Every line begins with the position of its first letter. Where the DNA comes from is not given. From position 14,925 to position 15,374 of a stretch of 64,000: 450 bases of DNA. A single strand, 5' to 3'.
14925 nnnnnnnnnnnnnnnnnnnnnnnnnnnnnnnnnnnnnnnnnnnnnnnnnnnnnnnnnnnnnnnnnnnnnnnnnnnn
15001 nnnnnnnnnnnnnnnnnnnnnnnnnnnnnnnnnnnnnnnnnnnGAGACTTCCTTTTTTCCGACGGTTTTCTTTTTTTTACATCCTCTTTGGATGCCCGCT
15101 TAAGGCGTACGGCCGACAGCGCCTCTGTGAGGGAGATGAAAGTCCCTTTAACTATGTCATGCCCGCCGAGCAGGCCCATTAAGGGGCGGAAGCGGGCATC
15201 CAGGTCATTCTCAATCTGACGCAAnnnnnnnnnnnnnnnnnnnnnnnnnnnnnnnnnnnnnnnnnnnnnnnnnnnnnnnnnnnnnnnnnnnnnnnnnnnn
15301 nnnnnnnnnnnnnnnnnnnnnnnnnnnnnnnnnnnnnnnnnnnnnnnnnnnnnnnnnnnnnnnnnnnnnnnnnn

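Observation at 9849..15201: A ~115-nt structured intergenic element present twice inside the glycan locus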

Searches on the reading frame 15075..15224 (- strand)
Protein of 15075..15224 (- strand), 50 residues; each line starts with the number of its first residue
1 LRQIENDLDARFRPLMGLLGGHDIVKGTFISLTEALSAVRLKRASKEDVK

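Call 40: search_protein_representatives(protein=window:15075-15224:-)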
Query: 50 residues. Proteins with E-value up to 0.001 (for the whole library): 3; up to 1e-10: 0; up to 1e-30: 0. The best 3 are listed.
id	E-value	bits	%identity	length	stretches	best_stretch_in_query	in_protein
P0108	1.4e-10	56.1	31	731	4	5-31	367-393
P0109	4.5e-04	36.0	31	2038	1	9-40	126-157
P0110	8.8e-04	35.1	48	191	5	6-25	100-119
